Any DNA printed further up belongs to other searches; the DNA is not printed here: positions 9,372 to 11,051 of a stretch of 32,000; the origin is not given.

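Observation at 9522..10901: Flagellar sigma factor FliA fused to a transmembrane/lipobox segment and an extracytoplasmic domain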

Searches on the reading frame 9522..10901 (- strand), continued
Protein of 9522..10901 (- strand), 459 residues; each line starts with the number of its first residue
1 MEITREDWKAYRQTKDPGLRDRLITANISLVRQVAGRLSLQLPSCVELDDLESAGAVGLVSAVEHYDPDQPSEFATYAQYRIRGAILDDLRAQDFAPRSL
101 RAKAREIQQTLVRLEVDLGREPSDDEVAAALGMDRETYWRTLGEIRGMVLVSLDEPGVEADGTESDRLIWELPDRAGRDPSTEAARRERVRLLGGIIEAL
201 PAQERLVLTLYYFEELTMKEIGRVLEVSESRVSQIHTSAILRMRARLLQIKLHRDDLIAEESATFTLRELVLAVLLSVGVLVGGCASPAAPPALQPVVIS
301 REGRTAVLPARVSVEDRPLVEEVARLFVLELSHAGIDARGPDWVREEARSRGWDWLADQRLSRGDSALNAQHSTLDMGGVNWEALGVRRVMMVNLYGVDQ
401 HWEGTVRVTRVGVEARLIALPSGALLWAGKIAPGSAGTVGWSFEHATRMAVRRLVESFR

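Call 14: find_homologous_proteins(query=window:9525-10901:-, max_evalue=1e-30)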
Query window:9525-10901:- (459 aa): 3677 proteins with E <= 1e-30 among 8000 candidates; the best 120 are listed.
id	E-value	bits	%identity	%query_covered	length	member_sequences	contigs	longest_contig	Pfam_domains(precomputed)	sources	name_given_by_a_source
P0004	2.7e-271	918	93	100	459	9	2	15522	PF04545.23,PF04542.21,PF08281.19,PF04539.23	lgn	-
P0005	1.8e-248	843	84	100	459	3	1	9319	PF04545.23,PF04542.21,PF08281.19,PF04539.23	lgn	-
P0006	3.1e-247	839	85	100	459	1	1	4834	PF04545.23,PF04542.21,PF08281.19,PF04539.23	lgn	-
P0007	6.8e-247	838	84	100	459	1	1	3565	PF04545.23,PF04542.21,PF08281.19,PF04539.23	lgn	-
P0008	2.3e-233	793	80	100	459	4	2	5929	PF04545.23,PF04542.21,PF08281.19,PF04539.23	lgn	-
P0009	5.3e-228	775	79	100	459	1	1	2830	PF04545.23,PF04542.21,PF08281.19,PF04539.23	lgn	-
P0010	9.8e-223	758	83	93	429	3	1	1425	PF04545.23,PF04542.21,PF08281.19,PF04539.23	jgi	-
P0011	5.8e-218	742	75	100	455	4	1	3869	PF04545.23,PF04542.21,PF08281.19,PF04539.23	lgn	-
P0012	2.4e-217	740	77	100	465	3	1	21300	PF04545.23,PF04542.21,PF08281.19,PF04539.23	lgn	-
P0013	9.0e-214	728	74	100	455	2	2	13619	PF04545.23,PF04542.21,PF08281.19,PF04539.23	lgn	-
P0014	6.2e-212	722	75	100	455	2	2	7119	PF04545.23,PF04542.21,PF08281.19,PF04539.23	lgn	-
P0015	1.7e-209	714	74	100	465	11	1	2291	PF04545.23,PF04542.21,PF08281.19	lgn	-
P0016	2.8e-209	714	75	100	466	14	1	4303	PF04545.23,PF04542.21,PF08281.19,PF04539.23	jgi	-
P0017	1.9e-203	694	70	100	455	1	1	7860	PF04545.23,PF04542.21,PF08281.19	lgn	-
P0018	1.3e-201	688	72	100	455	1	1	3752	PF04545.23,PF04542.21,PF08281.19,PF04539.23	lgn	-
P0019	2.1e-178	612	65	100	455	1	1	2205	PF04545.23,PF04542.21,PF08281.19,PF04539.23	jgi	jgi:RNA polymerase sigma factor for flagellar operon FliA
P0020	1.1e-174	600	63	100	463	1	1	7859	PF04545.23,PF04542.21,PF08281.19,PF04539.23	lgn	-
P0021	1.2e-170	586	61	100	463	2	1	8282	PF04545.23,PF04542.21,PF08281.19,PF04539.23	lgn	-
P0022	2.1e-169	582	61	100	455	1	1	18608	PF04545.23,PF04542.21,PF08281.19,PF04539.23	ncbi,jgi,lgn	jgi:RNA polymerase sigma factor for flagellar operon FliA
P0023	1.2e-166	573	61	100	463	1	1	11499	PF04545.23,PF04542.21,PF08281.19,PF04539.23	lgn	-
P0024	4.6e-163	561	62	95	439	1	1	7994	PF04545.23,PF04542.21,PF08281.19,PF04539.23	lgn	-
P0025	6.8e-80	287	59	58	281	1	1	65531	PF04545.23,PF04542.21,PF08281.19,PF04539.23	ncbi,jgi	-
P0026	7.9e-75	271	59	51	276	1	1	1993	PF04545.23,PF04542.21,PF08281.19,PF04539.23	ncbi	-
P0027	8.5e-75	271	55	58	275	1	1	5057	PF04545.23,PF04542.21,PF08281.19,PF04539.23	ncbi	-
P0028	4.4e-72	262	56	58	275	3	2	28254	PF04545.23,PF04542.21,PF08281.19,PF04539.23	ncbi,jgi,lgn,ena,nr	ncbi:MAG TPA: FliA/WhiG family RNA polymerase sigma factor [Candidatus Baltobacteraceae bacterium]|n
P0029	9.3e-72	261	56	58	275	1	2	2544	PF04545.23,PF04542.21,PF08281.19,PF04539.23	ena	-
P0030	7.3e-71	258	57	51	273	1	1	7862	PF04545.23,PF04542.21,PF08281.19,PF04539.23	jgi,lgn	-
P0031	3.7e-70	255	57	55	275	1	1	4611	PF04545.23,PF04542.21,PF08281.19,PF04539.23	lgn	-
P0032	9.3e-70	254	55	51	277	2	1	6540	PF04545.23,PF04542.21,PF08281.19,PF04539.23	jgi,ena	-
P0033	3.6e-69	252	54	58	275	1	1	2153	PF04545.23,PF04542.21,PF08281.19,PF04539.23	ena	-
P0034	1.4e-68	250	55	54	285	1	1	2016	PF04545.23,PF04542.21,PF08281.19,PF04539.23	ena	-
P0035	1.4e-68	250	52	57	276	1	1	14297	PF04545.23,PF04542.21,PF08281.19,PF04539.23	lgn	-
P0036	1.5e-68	250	55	54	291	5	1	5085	PF04545.23,PF04542.21,PF08281.19,PF04539.23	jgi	jgi:RNA polymerase sigma factor for flagellar operon FliA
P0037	2.6e-68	249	52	55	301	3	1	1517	PF04545.23,PF04542.21,PF08281.19,PF04539.23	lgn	-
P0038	3.0e-68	249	55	54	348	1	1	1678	PF04545.23,PF04542.21,PF08281.19,PF04539.23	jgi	jgi:RNA polymerase sigma factor for flagellar operon FliA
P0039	4.4e-68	248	53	58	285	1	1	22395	PF04545.23,PF04542.21,PF08281.19,PF04539.23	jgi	jgi:RNA polymerase sigma factor for flagellar operon FliA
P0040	5.9e-68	248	55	51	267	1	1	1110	PF07638.18,PF04545.23,PF04542.21,PF08281.19,PF04539.23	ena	-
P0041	1.3e-67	247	55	51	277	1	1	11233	PF04545.23,PF04542.21,PF08281.19,PF04539.23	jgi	jgi:RNA polymerase sigma factor for flagellar operon FliA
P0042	1.6e-67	247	52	51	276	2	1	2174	PF04545.23,PF04542.21,PF08281.19,PF04539.23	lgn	-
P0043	2.3e-67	246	54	55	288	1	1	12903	PF04545.23,PF04542.21,PF08281.19,PF04539.23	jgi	jgi:RNA polymerase sigma factor FliA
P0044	2.6e-67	246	55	54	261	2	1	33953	PF13613.13,PF04545.23,PF04542.21,PF08281.19,PF04539.23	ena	-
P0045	3.1e-67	246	56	54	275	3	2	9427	PF04545.23,PF04542.21,PF08281.19,PF04539.23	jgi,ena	-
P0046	3.5e-67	245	51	58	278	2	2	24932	PF04545.23,PF04542.21,PF08281.19,PF04539.23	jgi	jgi:RNA polymerase sigma factor for flagellar operon FliA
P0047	4.5e-67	245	55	54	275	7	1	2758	PF04545.23,PF04542.21,PF08281.19,PF04539.23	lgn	-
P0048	8.4e-67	244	54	56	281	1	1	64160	PF04545.23,PF04542.21,PF08281.19,PF04539.23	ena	-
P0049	1.1e-66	244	50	55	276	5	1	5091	PF04545.23,PF04542.21,PF08281.19,PF04539.23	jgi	-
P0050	1.1e-66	244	54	56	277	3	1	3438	PF13384.13,PF04545.23,PF04542.21,PF08281.19,PF04539.23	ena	-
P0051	1.4e-66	243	54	55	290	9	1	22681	PF04545.23,PF04542.21,PF08281.19,PF04539.23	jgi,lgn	jgi:RNA polymerase sigma factor for flagellar operon FliA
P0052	1.7e-66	243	55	51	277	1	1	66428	PF04545.23,PF04542.21,PF08281.19,PF04539.23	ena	-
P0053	1.8e-66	243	53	54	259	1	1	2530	PF04545.23,PF04542.21,PF08281.19,PF04539.23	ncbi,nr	ncbi:MAG TPA: FliA/WhiG family RNA polymerase sigma factor, partial [Candidatus Acidoferrum sp.]|nr:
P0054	2.2e-66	243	49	55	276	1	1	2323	PF04545.23,PF04542.21,PF08281.19,PF04539.23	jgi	jgi:RNA polymerase sigma factor for flagellar operon FliA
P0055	2.3e-66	243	53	57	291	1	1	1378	PF04545.23,PF04542.21,PF08281.19,PF04539.23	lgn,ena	-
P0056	3.2e-66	242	54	56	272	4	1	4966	PF04545.23,PF04542.21,PF08281.19,PF04539.23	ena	-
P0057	4.2e-66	242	55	55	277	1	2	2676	PF04545.23,PF04542.21,PF08281.19,PF04539.23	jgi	jgi:RNA polymerase sigma factor for flagellar operon FliA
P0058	5.7e-66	241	53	50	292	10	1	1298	PF04545.23,PF04542.21,PF08281.19,PF04539.23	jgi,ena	-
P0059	7.3e-66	241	53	58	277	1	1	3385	PF04545.23,PF04542.21,PF08281.19,PF04539.23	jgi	jgi:RNA polymerase sigma factor FliA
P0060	1.1e-65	240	55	54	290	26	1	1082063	PF04545.23,PF04542.21,PF08281.19,PF04539.23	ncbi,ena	-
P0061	1.1e-65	240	55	53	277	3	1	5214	PF04545.23,PF04542.21,PF08281.19,PF04539.23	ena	-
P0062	2.5e-65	239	55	51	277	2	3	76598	PF04545.23,PF04542.21,PF08281.19,PF04539.23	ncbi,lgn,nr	ncbi:MAG TPA: FliA/WhiG family RNA polymerase sigma factor [Candidatus Methylomirabilis sp.]|nr:FliA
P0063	2.5e-65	239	55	51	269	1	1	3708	PF04545.23,PF04542.21,PF08281.19,PF04539.23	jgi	jgi:RNA polymerase sigma factor for flagellar operon FliA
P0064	2.6e-65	239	50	58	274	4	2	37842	PF04545.23,PF04542.21,PF08281.19,PF04539.23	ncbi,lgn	-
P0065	2.9e-65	239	56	51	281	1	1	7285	PF04545.23,PF04542.21,PF08281.19,PF04539.23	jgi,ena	-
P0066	3.3e-65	239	55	51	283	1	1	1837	PF04545.23,PF04542.21,PF08281.19,PF04539.23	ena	-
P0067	3.3e-65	239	51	58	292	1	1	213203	PF13384.13,PF04545.23,PF04542.21,PF08281.19,PF04539.23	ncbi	-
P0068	5.9e-65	238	54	51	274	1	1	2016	PF04545.23,PF04542.21,PF08281.19,PF04539.23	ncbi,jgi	-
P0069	8.5e-65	238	51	50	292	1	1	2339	PF13384.13,PF04545.23,PF04542.21,PF08281.19,PF04539.23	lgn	-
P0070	1.8e-64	237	54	51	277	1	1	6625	PF04545.23,PF04542.21,PF08281.19,PF04539.23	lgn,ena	-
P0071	3.5e-64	236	53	54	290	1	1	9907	PF04545.23,PF04542.21,PF08281.19,PF04539.23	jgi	jgi:RNA polymerase sigma factor for flagellar operon FliA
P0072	5.1e-64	235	54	55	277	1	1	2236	PF04545.23,PF04542.21,PF08281.19,PF04539.23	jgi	jgi:RNA polymerase sigma factor FliA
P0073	5.3e-64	235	52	51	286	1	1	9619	PF04545.23,PF04542.21,PF08281.19,PF04539.23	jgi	jgi:RNA polymerase sigma factor for flagellar operon FliA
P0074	5.9e-64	235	54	55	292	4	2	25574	PF04545.23,PF04542.21,PF08281.19,PF04539.23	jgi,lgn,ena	-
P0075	6.2e-64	235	54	53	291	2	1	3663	PF04545.23,PF04542.21,PF08281.19,PF04539.23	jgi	jgi:RNA polymerase sigma factor for flagellar operon FliA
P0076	7.2e-64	235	52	59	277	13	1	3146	PF04545.23,PF04542.21,PF08281.19,PF04539.23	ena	-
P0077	7.7e-64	234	50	51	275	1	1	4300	PF04545.23,PF04542.21,PF08281.19,PF04539.23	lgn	-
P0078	1.2e-63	234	53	54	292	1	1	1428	PF04545.23,PF04542.21,PF08281.19,PF04539.23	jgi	-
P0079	1.6e-63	233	51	58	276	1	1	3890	PF04545.23,PF04542.21,PF08281.19,PF04539.23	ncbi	-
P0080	6.7e-63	231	53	57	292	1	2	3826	PF04545.23,PF04542.21,PF08281.19,PF04539.23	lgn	-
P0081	3.3e-62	229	55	52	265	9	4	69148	PF13384.13,PF04545.23,PF04542.21,PF08281.19,PF04539.23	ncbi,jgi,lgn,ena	ncbi:MAG TPA: RNA polymerase sigma factor WhiG [Limnochordales bacterium]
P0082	4.1e-62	229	52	54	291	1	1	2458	PF13384.13,PF04545.23,PF04542.21,PF08281.19,PF04539.23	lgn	-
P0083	5.3e-62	228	52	51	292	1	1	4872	PF04545.23,PF04542.21,PF08281.19,PF04539.23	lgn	-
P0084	7.0e-62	228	51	51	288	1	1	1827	PF04545.23,PF04542.21,PF08281.19,PF04539.23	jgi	jgi:RNA polymerase sigma factor for flagellar operon FliA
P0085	1.7e-61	227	51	51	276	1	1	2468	PF04545.23,PF04542.21,PF08281.19,PF04539.23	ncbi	-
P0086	2.2e-61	226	50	50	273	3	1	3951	PF04545.23,PF04542.21,PF08281.19,PF04539.23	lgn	-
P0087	6.6e-61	225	51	50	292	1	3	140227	PF04545.23,PF04542.21,PF08281.19,PF04539.23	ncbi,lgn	-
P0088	1.0e-60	224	52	54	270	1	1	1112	PF04545.23,PF04542.21,PF08281.19,PF04539.23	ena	-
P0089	8.7e-60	221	52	53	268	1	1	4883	PF13384.13,PF04545.23,PF04542.21,PF08281.19,PF04539.23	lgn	-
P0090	1.7e-59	220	52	52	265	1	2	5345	PF13384.13,PF04545.23,PF04542.21,PF08281.19,PF04539.23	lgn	-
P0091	1.3e-58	217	49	52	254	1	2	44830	PF04545.23,PF04542.21,PF08281.19,PF04539.23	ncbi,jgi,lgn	-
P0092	1.7e-58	217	49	52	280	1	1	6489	PF04545.23,PF04542.21,PF08281.19,PF04539.23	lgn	-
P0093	1.8e-58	217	49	52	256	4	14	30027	PF13384.13,PF04545.23,PF04542.21,PF08281.19,PF04539.23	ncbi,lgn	-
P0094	3.4e-58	216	46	53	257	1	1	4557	PF04545.23,PF04542.21,PF08281.19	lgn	-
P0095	7.4e-58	215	48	52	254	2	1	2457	PF04545.23,PF04542.21,PF08281.19,PF04539.23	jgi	-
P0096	1.2e-57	214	49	52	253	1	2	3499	PF04545.23,PF04542.21,PF08281.19,PF04539.23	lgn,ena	-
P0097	1.7e-57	214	48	54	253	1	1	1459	PF04545.23,PF04542.21,PF08281.19,PF04539.23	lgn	-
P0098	3.7e-57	212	46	54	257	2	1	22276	PF04545.23,PF04542.21,PF08281.19,PF04539.23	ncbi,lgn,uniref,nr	ncbi:MAG: FliA/WhiG family RNA polymerase sigma factor [Candidatus Tectomicrobia bacterium]|uniref:R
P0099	4.1e-57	212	48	52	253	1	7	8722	PF04545.23,PF04542.21,PF08281.19,PF04539.23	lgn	-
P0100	5.6e-57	212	46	53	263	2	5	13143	PF04545.23,PF04542.21,PF08281.19,PF04539.23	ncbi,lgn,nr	ncbi:MAG: FliA/WhiG family RNA polymerase sigma factor [Nitrospinae bacterium]|nr:FliA/WhiG family R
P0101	6.9e-57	212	50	53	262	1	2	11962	PF04545.23,PF04542.21,PF08281.19,PF04539.23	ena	-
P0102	8.2e-57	211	55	48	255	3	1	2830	PF04545.23,PF04542.21,PF08281.19,PF04539.23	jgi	-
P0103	9.1e-57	211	49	52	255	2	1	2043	PF04545.23,PF04542.21,PF08281.19,PF04539.23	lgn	-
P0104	1.0e-56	211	48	52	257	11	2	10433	PF04545.23,PF04542.21,PF08281.19,PF04539.23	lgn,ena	-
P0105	1.1e-56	211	49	52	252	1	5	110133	PF04545.23,PF04542.21,PF08281.19,PF04539.23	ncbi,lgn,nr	ncbi:MAG TPA: FliA/WhiG family RNA polymerase sigma factor [Firmicutes bacterium]|nr:FliA/WhiG famil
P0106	1.3e-56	211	47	53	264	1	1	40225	PF04545.23,PF04542.21,PF08281.19,PF04539.23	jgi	jgi:RNA polymerase sigma factor FliA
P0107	4.5e-56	209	44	50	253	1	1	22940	PF04545.23,PF04542.21,PF08281.19,PF04539.23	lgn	-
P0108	5.1e-56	209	48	52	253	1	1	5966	PF04545.23,PF04542.21,PF08281.19,PF04539.23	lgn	-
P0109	6.7e-56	208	45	53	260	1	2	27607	PF04545.23,PF04542.21,PF08281.19,PF04539.23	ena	-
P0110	1.2e-55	207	50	53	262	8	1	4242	PF04545.23,PF04542.21,PF08281.19,PF04539.23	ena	-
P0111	1.3e-55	207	47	52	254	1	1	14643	PF04545.23,PF04542.21,PF08281.19,PF04539.23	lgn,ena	-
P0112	1.5e-55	207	47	52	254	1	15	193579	PF04545.23,PF04542.21,PF08281.19,PF04539.23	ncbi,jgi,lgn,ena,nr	ncbi:MAG TPA: RNA polymerase sigma factor WhiG [Firmicutes bacterium]|jgi:RNA polymerase sigma facto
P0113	1.5e-55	207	47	54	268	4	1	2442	PF04545.23,PF04542.21,PF08281.19,PF04539.23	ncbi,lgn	-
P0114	1.7e-55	207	44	54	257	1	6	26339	PF04545.23,PF04542.21,PF08281.19,PF04539.23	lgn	-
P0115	3.9e-55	206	45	53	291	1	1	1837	PF04545.23,PF04542.21,PF08281.19,PF04539.23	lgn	-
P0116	3.9e-55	206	46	52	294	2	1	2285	PF04545.23,PF04542.21,PF08281.19,PF04539.23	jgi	jgi:RNA polymerase sigma factor for flagellar operon FliA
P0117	4.3e-55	206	46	52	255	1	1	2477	PF04545.23,PF04542.21,PF08281.19,PF04539.23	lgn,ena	-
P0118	4.8e-55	205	46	52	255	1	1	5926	PF04545.23,PF04542.21,PF08281.19,PF04539.23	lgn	-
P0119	4.9e-55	205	48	52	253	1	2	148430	PF04545.23,PF04542.21,PF08281.19,PF04539.23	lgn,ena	-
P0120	5.7e-55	205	45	55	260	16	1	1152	PF04545.23,PF04542.21,PF08281.19,PF04539.23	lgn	-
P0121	6.5e-55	205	44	52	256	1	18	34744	PF04545.23,PF04542.21,PF08281.19,PF04539.23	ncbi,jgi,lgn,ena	jgi:RNA polymerase sigma factor for flagellar operon FliA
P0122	7.2e-55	205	46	52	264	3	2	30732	PF04545.23,PF04542.21,PF08281.19,PF04539.23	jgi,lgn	jgi:RNA polymerase sigma factor for flagellar operon FliA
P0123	7.7e-55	205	51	50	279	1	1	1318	PF04545.23,PF04542.21,PF08281.19,PF04539.23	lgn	-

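Call 18: find_homologous_proteins(query=L006:1188-1814:+, max_evalue=0.001)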
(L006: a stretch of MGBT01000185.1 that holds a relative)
Query L006:1188-1814:+ (209 aa): 14 proteins with E <= 0.001 among 4324 candidates.
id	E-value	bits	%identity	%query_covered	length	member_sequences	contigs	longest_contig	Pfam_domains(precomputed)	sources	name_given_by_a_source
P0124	1.6e-127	441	99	100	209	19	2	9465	-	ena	-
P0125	1.6e-110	386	93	100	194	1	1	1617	-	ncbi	-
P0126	2.9e-108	378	87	100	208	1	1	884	-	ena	-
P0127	3.8e-71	257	62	95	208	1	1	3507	-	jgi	jgi:hypothetical protein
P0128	1.3e-68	249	61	95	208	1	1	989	-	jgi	jgi:hypothetical protein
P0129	1.0e-60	223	57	89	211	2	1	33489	-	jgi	-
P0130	2.1e-57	212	55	100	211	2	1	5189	-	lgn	-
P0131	9.6e-51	190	50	94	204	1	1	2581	-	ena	-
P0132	8.6e-50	187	51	90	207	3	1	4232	-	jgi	jgi:hypothetical protein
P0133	3.1e-49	185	50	94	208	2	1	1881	-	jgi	jgi:hypothetical protein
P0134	5.8e-49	184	49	98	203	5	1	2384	-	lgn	-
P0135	1.7e-48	183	51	100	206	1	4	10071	-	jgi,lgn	jgi:hypothetical protein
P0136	3.7e-48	182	49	98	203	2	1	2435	-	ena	-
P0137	1.7e-39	154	49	81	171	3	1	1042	-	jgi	jgi:hypothetical protein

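Call 37: find_encoding_contigs(protein=P0022, flank=6000, max_places=2)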
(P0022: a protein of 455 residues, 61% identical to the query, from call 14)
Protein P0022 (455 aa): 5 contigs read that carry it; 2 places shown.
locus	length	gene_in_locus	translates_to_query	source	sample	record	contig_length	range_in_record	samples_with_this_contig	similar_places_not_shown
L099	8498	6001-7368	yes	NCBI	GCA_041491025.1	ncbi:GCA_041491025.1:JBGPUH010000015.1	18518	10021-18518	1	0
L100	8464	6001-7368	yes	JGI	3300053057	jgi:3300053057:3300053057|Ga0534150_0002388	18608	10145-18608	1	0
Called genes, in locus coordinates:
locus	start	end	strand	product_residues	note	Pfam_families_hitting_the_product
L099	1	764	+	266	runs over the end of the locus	PF01311:Bac_export_1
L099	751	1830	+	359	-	PF01312:Bac_export_2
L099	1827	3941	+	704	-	PF00771:FHIPEP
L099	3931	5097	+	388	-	PF13401:AAA_22 (weak), PF00004:AAA (faint), PF00448:SRP54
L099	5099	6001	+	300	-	PF00142:Fer4_NifH (weak), PF01656:CbiA, PF06564:CBP_BcsQ, PF10609:ParA, PF13614:AAA_31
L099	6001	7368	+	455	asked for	PF04542:Sigma70_r2, PF04539:Sigma70_r3 (weak), PF04545:Sigma70_r4, PF08281:Sigma70_r4_2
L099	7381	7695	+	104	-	-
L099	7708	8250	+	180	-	-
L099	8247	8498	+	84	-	?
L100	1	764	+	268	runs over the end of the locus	PF01311:Bac_export_1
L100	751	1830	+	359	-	PF01312:Bac_export_2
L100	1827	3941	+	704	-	PF00771:FHIPEP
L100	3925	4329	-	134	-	-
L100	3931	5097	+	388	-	PF13401:AAA_22 (weak), PF00004:AAA (faint), PF00448:SRP54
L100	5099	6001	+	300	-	PF00142:Fer4_NifH (weak), PF01656:CbiA, PF06564:CBP_BcsQ, PF10609:ParA, PF13614:AAA_31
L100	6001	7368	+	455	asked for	PF04542:Sigma70_r2, PF04539:Sigma70_r3 (weak), PF04545:Sigma70_r4, PF08281:Sigma70_r4_2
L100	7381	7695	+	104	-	-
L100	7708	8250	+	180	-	-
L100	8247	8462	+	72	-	?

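Call 38: find_encoding_contigs(protein=P0012, flank=6000, max_places=2)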
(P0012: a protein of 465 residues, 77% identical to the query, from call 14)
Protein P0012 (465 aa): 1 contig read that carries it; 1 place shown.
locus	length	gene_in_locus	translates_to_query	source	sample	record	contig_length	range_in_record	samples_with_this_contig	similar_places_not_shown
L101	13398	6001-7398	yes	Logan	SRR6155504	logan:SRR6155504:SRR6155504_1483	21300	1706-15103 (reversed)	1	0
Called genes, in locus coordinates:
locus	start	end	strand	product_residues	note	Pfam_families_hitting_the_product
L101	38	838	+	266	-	PF01311:Bac_export_1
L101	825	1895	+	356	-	PF01312:Bac_export_2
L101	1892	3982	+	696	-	PF00771:FHIPEP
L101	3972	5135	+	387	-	PF13401:AAA_22 (faint), PF00448:SRP54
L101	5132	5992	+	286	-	PF00142:Fer4_NifH, PF01656:CbiA, PF06564:CBP_BcsQ, PF10609:ParA, PF13614:AAA_31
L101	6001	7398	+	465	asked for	PF04542:Sigma70_r2, PF04539:Sigma70_r3 (weak), PF08281:Sigma70_r4_2, PF04545:Sigma70_r4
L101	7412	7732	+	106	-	-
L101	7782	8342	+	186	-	-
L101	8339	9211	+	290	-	PF01551:Peptidase_M23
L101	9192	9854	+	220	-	PF07238:PilZ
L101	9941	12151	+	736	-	PF01590:GAF, PF13185:GAF_2, PF13492:GAF_3, PF08448:PAS_4, PF13426:PAS_9 (weak), PF00512:HisKA, PF02518:HATPase_c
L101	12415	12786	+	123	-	PF00072:Response_reg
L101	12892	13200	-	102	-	PF01312:Bac_export_2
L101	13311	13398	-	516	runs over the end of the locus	PF02120:Flg_hook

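Call 39: find_encoding_contigs(protein=P0020, flank=4000, max_places=1)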
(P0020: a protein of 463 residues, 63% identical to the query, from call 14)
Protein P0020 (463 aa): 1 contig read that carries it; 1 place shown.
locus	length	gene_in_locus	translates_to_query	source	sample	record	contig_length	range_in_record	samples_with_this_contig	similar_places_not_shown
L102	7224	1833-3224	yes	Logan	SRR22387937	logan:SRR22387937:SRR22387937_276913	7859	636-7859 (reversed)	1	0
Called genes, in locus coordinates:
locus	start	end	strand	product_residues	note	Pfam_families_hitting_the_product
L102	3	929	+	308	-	?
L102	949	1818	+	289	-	PF06564:CBP_BcsQ (weak), PF10609:ParA, PF13614:AAA_31, PF01656:CbiA, PF10609:ParA (weak)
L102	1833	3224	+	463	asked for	PF04542:Sigma70_r2, PF04539:Sigma70_r3 (weak), PF04545:Sigma70_r4, PF08281:Sigma70_r4_2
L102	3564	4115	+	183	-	-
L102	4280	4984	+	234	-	PF01551:Peptidase_M23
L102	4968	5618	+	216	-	PF07238:PilZ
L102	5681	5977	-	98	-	PF01312:Bac_export_2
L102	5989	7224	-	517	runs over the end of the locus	PF02120:Flg_hook (weak)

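Call 40: find_encoding_contigs(protein=P0005, flank=4000, max_places=1)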
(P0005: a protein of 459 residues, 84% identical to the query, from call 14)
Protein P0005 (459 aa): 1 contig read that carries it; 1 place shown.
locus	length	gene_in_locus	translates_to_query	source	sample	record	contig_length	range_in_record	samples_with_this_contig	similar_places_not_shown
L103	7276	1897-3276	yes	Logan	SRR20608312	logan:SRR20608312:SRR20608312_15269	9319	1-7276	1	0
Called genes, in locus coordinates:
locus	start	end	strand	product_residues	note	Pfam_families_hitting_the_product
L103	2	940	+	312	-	?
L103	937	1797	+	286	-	PF00142:Fer4_NifH (weak), PF01656:CbiA, PF06564:CBP_BcsQ (weak), PF10609:ParA, PF13614:AAA_31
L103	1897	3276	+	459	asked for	PF04542:Sigma70_r2, PF04539:Sigma70_r3 (weak), PF04545:Sigma70_r4, PF08281:Sigma70_r4_2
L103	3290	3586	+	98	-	-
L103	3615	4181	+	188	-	-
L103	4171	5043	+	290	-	PF01551:Peptidase_M23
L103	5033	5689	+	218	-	PF07238:PilZ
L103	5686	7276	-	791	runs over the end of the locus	PF00512:HisKA (weak), PF02518:HATPase_c, PF00072:Response_reg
